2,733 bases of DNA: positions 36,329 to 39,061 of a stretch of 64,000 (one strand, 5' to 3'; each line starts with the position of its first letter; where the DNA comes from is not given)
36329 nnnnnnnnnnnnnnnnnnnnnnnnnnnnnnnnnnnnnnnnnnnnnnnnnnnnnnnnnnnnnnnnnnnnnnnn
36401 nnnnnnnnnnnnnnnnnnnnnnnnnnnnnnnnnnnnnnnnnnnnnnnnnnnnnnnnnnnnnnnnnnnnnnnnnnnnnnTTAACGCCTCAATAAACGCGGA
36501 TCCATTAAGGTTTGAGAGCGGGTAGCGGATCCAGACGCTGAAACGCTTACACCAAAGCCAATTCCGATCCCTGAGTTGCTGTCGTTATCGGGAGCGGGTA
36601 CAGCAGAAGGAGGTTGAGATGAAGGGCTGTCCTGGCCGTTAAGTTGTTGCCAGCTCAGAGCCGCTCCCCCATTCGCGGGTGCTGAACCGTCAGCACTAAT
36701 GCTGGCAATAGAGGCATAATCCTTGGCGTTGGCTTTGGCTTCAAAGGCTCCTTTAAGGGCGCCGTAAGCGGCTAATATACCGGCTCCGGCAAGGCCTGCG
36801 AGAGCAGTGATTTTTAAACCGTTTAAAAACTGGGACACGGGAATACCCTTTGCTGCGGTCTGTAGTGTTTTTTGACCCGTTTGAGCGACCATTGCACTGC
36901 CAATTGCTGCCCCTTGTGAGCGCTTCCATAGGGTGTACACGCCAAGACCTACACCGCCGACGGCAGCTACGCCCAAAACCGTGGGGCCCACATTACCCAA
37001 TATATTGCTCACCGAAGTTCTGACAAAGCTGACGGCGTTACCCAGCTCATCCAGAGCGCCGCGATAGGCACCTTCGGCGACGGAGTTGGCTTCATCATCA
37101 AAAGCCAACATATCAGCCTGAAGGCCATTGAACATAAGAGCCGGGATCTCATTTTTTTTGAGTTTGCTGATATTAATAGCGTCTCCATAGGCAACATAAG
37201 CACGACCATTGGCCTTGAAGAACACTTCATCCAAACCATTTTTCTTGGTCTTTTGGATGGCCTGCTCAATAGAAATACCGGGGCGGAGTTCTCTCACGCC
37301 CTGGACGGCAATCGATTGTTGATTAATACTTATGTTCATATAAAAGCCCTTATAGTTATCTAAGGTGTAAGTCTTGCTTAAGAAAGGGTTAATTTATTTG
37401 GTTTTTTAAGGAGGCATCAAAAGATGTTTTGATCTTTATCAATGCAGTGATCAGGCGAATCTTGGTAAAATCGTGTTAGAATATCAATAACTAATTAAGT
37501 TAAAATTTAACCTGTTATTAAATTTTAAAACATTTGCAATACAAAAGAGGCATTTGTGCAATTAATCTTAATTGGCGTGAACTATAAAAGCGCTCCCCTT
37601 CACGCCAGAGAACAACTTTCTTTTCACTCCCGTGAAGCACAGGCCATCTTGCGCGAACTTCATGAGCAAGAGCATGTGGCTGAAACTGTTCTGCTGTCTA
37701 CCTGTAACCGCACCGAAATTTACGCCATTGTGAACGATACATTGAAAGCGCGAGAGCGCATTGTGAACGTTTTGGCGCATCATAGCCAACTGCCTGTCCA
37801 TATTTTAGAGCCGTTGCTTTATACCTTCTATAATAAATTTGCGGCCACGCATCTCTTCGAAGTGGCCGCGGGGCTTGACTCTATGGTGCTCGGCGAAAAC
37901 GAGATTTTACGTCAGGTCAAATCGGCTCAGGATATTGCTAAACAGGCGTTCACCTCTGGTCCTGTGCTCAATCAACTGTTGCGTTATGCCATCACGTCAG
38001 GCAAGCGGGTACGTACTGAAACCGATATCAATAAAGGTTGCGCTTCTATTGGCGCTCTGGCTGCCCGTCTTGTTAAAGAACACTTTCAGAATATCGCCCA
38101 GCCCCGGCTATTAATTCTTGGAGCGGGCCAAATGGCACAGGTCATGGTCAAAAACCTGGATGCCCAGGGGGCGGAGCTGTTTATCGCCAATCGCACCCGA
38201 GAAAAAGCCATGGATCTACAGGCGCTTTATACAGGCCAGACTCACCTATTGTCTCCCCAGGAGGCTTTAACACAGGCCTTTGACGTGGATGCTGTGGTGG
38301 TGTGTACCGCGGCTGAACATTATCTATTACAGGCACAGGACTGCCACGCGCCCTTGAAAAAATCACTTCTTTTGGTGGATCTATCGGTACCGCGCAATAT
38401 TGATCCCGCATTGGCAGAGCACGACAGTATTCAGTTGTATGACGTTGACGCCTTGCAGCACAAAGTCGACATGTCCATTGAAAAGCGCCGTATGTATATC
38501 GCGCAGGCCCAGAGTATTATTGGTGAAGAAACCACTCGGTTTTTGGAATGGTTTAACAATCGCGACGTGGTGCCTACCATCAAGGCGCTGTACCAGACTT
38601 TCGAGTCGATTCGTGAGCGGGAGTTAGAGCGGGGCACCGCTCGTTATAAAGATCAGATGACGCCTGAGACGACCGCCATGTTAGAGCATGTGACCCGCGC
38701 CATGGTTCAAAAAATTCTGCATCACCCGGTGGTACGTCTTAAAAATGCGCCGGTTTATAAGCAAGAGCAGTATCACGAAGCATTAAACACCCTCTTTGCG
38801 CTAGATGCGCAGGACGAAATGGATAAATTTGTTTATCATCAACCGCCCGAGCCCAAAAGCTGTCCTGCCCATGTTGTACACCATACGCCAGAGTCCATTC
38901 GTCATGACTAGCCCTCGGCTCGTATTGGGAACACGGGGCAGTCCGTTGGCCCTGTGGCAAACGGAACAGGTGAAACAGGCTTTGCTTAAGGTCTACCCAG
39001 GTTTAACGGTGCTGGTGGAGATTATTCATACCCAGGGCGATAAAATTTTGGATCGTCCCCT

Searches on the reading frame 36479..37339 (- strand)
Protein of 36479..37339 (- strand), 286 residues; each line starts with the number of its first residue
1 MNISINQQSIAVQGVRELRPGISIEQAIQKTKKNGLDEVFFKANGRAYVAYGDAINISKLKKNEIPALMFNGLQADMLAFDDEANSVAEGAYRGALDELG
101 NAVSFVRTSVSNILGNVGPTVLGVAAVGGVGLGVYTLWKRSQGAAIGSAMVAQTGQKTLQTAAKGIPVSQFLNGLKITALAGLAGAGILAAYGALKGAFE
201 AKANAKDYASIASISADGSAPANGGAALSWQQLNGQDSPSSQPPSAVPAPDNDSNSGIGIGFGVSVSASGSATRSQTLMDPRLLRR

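Call 10: search_protein_families(library=pfam, proteins=[window:36479-37339:-], max_evalue=0.01)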
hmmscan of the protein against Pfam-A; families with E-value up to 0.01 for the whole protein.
window:36479-37339:- (286 aa): 0 families

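Call 26: find_encoding_contigs(protein=window:36479-37339:-, flank=10000, max_places=10)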
Protein window:36479-37339:- (286 aa): no gene with exactly this product is on record in the collection.

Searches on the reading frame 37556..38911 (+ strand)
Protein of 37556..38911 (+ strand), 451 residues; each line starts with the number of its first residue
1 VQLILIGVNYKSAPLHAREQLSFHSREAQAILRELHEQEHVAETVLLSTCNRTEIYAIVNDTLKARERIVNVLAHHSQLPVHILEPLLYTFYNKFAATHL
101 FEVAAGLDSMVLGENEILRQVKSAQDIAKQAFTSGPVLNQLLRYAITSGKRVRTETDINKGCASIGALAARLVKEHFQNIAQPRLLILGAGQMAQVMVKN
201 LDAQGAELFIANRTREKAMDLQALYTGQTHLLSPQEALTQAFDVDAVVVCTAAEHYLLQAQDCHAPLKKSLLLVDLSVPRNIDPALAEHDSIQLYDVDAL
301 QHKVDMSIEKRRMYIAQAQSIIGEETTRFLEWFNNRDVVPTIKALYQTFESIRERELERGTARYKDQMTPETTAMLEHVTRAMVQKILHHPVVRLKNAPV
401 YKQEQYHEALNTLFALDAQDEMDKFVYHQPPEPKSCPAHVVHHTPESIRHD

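Call 10: search_protein_families(library=pfam, proteins=[window:37556-38911:+], max_evalue=0.01)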
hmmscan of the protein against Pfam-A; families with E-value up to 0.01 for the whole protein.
window:37556-38911:+ (451 aa): 6 families
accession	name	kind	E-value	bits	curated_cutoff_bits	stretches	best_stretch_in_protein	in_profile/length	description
PF05201.20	GlutR_N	-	1.4e-49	168.2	27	1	6-156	1-151/151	Glutamyl-tRNAGlu reductase, N-terminal domain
PF01488.26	Shikimate_DH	-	5.6e-29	101.4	24.3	1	172-302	2-137/138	Shikimate / quinate 5-dehydrogenase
PF00745.25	GlutR_dimer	-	4.1e-25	88.4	22.9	1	317-416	1-99/99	Glutamyl-tRNAGlu reductase, dimerisation domain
PF03807.23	F420_oxidored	-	3.7e-07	31.1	21.6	1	186-278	3-93/94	NADP oxidoreductase coenzyme F420-dependent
PF03446.21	NAD_binding_2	-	5.1e-05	23.8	21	1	187-277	4-93/161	NAD binding domain of 6-phosphogluconate dehydrogenase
PF02826.25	2-Hacid_dh_C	-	0.0039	17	25.1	1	176-274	30-124/178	D-isomer specific 2-hydroxyacid dehydrogenase, NAD binding domain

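Call 12: find_encoding_contigs(protein=window:37556-38911:+, flank=10000, max_places=10)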
Protein window:37556-38911:+ (451 aa): 1 contig read that carries it; 1 place shown.
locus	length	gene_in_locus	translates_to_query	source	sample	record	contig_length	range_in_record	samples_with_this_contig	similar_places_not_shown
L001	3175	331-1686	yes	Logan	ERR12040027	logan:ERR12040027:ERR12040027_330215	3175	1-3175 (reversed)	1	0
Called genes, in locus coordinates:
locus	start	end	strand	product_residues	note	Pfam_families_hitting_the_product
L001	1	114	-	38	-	?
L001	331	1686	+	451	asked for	PF05201:GlutR_N, PF01488:Shikimate_DH, PF03807:F420_oxidored (weak), PF00745:GlutR_dimer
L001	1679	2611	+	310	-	PF01379:Porphobil_deam, PF03900:Porphobil_deamC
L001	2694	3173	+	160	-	?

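Call 14: find_related_loci(query=window:37556-38911:+, collection=genome_contigs, flank=10000)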
Query window:37556-38911:+ (451 aa) in genome_contigs; peptide patterns used: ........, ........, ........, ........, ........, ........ (x = any residue, [..] = any of these).
137 stretches matched a pattern; 4 encode a relative of the query (tblastn E <= 1e-3); 4 distinct loci.
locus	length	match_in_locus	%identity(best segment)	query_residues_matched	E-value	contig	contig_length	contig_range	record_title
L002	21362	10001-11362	75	1-451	0e+0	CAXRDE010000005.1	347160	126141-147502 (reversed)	MAG: Candidatus Sericytochromatia bacterium isolate CJ05B_2.89 genome assembly, contig: k141_855289, whole genome shotgu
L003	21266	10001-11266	56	1-426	1e-156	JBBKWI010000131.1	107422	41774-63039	MAG: Candidatus Sericytochromatia bacterium isolate metabat_bins.305 k119_601947, whole genome shotgun sequence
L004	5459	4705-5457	73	1-251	1e-119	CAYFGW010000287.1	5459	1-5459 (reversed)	MAG TPA_asm: uncultured Candidatus Sericytochromatia bacterium isolate ERP003628_co1_38 genome assembly, contig: NODE_13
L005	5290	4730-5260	64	1-177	6e-67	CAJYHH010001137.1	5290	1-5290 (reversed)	MAG: Candidatus Sericytochromatia bacterium isolate maxbin_SP350_1.003_cleaned genome assembly, contig: k127_183664, who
